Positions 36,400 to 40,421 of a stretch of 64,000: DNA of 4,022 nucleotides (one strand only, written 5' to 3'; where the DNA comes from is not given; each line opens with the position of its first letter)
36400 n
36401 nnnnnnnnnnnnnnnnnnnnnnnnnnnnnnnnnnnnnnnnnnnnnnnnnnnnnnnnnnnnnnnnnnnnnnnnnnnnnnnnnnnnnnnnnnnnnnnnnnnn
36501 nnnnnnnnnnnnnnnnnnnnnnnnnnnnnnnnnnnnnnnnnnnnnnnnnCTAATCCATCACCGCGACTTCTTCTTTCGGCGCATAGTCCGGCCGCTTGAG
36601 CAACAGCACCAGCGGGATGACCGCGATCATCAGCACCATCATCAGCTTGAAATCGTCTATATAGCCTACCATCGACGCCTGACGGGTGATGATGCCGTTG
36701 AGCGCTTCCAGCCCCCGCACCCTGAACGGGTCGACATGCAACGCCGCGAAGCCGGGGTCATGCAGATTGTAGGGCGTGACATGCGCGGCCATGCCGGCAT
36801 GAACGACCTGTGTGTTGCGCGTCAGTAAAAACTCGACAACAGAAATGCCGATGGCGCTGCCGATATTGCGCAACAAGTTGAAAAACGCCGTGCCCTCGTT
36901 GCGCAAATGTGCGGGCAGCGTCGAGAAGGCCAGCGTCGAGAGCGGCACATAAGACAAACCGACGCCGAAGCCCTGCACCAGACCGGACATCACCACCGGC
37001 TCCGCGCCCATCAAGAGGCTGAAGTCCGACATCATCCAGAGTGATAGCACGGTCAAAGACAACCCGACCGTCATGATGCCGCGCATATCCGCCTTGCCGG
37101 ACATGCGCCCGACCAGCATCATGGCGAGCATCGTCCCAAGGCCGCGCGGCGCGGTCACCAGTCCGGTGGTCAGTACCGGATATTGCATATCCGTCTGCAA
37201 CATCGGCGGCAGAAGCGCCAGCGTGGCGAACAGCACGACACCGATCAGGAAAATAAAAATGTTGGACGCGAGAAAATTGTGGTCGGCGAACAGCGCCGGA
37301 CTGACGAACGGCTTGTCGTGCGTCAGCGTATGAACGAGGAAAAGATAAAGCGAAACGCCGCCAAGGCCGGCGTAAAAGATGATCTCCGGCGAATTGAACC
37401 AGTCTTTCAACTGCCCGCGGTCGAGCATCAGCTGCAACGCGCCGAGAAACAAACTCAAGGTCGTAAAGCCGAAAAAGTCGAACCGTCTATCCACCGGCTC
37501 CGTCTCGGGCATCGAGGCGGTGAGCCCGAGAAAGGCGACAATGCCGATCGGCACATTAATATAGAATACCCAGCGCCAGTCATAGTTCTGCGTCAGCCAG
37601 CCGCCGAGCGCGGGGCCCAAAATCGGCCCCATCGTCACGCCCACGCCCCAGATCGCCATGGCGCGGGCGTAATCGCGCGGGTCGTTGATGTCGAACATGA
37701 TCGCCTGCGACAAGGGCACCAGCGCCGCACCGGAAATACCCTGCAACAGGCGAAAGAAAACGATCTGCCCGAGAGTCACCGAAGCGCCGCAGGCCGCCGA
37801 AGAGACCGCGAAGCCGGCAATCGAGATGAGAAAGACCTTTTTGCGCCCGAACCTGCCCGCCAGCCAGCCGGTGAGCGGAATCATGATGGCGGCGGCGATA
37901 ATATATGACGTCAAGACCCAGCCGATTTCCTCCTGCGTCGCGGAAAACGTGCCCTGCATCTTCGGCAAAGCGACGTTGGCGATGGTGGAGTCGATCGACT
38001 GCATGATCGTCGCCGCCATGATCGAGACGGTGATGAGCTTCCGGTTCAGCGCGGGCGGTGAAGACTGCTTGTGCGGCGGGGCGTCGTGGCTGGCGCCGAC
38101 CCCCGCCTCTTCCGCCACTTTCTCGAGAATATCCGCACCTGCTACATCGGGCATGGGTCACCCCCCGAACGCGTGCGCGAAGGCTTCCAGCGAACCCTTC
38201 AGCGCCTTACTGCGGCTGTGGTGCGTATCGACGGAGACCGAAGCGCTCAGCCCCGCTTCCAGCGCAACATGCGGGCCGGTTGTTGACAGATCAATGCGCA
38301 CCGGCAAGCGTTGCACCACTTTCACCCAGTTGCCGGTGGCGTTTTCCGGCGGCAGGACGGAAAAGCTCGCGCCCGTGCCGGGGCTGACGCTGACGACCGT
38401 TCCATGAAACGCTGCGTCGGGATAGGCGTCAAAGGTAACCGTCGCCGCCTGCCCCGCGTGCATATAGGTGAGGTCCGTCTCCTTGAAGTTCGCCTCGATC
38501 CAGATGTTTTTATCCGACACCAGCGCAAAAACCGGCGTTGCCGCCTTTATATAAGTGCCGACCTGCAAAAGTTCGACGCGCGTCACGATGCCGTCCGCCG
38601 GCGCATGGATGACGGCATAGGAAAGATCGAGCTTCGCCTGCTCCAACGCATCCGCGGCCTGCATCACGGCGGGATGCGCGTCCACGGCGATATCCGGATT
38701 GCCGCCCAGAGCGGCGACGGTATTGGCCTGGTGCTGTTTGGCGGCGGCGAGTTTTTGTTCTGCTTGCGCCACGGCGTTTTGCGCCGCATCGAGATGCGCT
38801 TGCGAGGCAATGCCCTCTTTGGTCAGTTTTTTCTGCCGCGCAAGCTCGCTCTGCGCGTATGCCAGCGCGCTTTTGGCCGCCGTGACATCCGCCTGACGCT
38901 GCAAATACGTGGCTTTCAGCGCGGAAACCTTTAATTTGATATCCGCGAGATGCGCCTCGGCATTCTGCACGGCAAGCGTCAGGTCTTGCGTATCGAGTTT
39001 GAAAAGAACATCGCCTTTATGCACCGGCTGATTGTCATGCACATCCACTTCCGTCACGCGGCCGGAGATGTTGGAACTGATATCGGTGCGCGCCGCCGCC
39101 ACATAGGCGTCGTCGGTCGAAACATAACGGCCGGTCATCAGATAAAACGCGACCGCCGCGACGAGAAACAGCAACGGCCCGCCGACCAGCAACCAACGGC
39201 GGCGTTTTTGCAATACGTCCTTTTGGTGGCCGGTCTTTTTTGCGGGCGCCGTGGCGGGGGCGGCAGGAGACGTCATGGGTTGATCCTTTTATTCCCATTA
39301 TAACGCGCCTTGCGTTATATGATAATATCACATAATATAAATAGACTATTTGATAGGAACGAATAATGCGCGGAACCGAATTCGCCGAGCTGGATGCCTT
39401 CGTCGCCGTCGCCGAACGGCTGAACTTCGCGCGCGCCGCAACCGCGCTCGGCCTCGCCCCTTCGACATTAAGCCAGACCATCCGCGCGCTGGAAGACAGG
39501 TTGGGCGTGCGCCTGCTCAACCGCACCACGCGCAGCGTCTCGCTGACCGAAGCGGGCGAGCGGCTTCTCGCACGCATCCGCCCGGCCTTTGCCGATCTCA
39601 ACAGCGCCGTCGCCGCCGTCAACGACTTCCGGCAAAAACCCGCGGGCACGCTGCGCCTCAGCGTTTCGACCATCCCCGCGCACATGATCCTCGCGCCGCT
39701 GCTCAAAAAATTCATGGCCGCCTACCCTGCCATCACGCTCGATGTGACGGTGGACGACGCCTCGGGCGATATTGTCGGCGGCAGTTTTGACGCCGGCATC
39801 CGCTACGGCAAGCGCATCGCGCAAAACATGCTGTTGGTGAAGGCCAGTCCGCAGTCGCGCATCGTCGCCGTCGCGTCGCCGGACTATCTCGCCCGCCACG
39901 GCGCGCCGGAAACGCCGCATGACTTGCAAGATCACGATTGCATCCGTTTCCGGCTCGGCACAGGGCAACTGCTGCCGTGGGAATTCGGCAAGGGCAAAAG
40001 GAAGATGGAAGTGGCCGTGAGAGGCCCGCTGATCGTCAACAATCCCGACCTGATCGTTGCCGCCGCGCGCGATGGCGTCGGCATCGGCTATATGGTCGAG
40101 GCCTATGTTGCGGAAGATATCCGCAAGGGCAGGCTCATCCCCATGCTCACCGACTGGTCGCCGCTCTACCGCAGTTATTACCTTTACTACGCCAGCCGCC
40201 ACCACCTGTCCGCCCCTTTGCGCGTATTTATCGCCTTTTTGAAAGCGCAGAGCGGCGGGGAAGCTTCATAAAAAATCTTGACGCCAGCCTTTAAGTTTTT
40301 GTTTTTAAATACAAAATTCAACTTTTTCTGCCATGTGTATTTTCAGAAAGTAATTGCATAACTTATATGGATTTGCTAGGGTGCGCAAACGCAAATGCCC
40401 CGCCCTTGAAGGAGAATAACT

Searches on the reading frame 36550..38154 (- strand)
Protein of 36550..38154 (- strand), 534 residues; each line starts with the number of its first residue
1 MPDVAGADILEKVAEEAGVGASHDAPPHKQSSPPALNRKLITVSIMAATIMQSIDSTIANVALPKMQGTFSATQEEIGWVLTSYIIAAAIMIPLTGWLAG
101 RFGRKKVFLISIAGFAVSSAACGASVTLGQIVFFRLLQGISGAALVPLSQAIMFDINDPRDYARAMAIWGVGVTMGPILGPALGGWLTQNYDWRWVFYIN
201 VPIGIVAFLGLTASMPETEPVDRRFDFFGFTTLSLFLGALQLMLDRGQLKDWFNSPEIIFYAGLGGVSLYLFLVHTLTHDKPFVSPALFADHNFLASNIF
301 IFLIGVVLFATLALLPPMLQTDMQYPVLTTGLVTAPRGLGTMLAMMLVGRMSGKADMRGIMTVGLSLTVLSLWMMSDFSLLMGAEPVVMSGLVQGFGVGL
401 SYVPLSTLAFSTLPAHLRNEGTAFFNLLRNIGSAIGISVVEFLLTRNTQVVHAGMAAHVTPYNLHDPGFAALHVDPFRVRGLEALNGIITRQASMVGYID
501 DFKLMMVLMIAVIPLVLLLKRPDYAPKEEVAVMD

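Call 4: search_protein_families(library=pfam, proteins=[window:36550-38154:-])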
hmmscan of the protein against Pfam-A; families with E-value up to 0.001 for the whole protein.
window:36550-38154:- (534 aa): 3 families
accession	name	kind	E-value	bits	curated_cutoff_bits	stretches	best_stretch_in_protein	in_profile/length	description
PF07690.21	MFS_1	-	9.1e-59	199.5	33.4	1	46-436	2-346/347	Major Facilitator Superfamily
PF00083.30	Sugar_tr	-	4.7e-09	36.1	22.3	1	52-217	23-193/452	Sugar (and other) transporter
PF05977.19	MFS_3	-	0.00025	20.1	27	1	41-202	11-177/524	Transmembrane secretion effector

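Call 5: search_protein_families(library=ncbifam, proteins=[window:36550-38154:-])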
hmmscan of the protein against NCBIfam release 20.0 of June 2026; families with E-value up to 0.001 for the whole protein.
window:36550-38154:- (534 aa): 73 families (the best 25 are shown)
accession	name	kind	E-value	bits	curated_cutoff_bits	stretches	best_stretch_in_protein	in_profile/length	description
TIGR00711.1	efflux_EmrB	subfamily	8.4e-119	397.5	230.2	1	41-465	3-429/485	DHA2 family efflux MFS transporter permease subunit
NF000391.1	EmrB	exception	4.2e-95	319.3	925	1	39-466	10-440/501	multidrug efflux MFS transporter permease subunit EmrB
NF007799.0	PRK10504.1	subfamily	3.5e-53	181.2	426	1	48-448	18-417/471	multidrug transporter subunit MdtD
NF000095.1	tet_MFS_OtrB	exception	1.7e-36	125.9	999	1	44-443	30-436/563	oxytetracycline resistance efflux MFS transporter OtrB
NF040895.2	MFS_effux_SdrM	equivalog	1.5e-34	119.9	550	1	38-456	4-416/441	multidrug efflux MFS transporter SdrM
NF000009.1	tet_MFS_Tcr3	exception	2.4e-34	118.8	1000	1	38-442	27-440/512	tetracycline efflux MFS transporter Tcr3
NF000025.1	MFS_efflux_tcmA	exception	6.3e-32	111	999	1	44-447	30-434/538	tetracenomycin C efflux MFS transporter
TIGR00880.1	2_A_01_02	superfamily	1.5e-29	102.9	131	1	78-218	1-141/141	multidrug resistance protein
NF000060.1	MFS_efflux_LmrB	exception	1e-28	100.5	800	1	41-442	18-421/479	lincomycin efflux MFS transporter Lmr(B)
NF008314.0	PRK11102.1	equivalog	1.7e-28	100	303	1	41-236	13-206/396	Bcr/CflA family multidrug efflux MFS transporter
TIGR00710.1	efflux_Bcr_CflA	subfamily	3e-27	96.1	200.9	1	48-225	13-190/385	Bcr/CflA family efflux MFS transporter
NF033896.2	MFS_LfrA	equivalog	4.4e-27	94.9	825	1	37-444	16-424/504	efflux MFS transporter LfrA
NF040856.1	FexB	exception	5.1e-27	94.8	950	1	40-450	13-426/469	chloramphenicol/florfenicol efflux MFS transporter FexB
NF011571.1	PRK14995.1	subfamily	6.1e-26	91.2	701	1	40-447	6-414/493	SmvA family efflux MFS transporter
NF000218.1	FexA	exception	5.7e-25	87.9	900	1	40-446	21-431/475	chloramphenicol/florfenicol efflux MFS transporter FexA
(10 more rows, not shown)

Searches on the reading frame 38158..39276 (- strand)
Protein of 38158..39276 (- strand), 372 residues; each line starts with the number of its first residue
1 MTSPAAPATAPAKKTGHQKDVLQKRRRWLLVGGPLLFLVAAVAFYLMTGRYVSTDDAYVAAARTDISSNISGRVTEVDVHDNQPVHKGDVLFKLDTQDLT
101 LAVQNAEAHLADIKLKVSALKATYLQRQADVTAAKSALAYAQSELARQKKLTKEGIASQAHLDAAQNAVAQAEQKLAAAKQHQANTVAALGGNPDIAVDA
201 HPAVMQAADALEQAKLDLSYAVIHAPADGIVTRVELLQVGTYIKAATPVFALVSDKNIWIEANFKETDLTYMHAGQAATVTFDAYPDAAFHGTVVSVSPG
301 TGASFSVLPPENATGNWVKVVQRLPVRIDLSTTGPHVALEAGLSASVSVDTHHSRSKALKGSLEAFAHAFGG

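Call 14: search_protein_families(library=pfam, proteins=[window:38158-39276:-], max_evalue=0.01)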
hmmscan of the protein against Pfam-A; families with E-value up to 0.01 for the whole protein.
window:38158-39276:- (372 aa): 5 families
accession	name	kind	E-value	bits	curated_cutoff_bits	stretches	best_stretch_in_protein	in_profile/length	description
PF00529.27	CusB_dom_1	-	1e-19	71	26.5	1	111-351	12-89/89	Cation efflux system protein CusB domain 1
PF16576.10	HlyD_D23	-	4.2e-19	69.1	30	1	64-299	20-186/214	Barrel-sandwich domain of CusB or HlyD membrane-fusion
PF13437.12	HlyD_3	-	1.8e-18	67.7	22.2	1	222-303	1-82/106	HlyD family secretion protein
PF13533.13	Biotin_lipoyl_2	-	2e-11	43.9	29.8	1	66-95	3-32/32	Biotin-lipoyl like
PF00364.28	Biotin_lipoyl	-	0.0004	20.6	22.1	0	63-94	42-73/73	Biotin-requiring enzyme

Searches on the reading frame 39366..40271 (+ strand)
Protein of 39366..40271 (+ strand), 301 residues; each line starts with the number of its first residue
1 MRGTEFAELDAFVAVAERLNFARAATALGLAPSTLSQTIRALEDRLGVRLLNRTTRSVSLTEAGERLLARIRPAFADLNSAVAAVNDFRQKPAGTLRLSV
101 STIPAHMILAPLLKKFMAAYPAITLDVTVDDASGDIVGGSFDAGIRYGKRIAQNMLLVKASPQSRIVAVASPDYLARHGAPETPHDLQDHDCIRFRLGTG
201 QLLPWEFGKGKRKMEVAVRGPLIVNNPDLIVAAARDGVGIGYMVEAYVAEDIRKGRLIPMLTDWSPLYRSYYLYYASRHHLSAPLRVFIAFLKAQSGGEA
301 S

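Call 14: search_protein_families(library=pfam, proteins=[window:39366-40271:+], max_evalue=0.01)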
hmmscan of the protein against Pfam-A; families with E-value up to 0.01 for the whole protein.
window:39366-40271:+ (301 aa): 3 families
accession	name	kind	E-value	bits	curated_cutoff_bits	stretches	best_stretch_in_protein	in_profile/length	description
PF03466.25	LysR_substrate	-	3.2e-39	134.9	28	1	90-295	2-207/209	LysR substrate binding domain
PF00126.33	HTH_1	-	2.3e-21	75.9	26.6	1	8-65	3-60/60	Bacterial regulatory helix-turn-helix protein, lysR family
PF13556.12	HTH_30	-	0.0072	16.5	27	0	15-56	9-50/59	PucR C-terminal helix-turn-helix domain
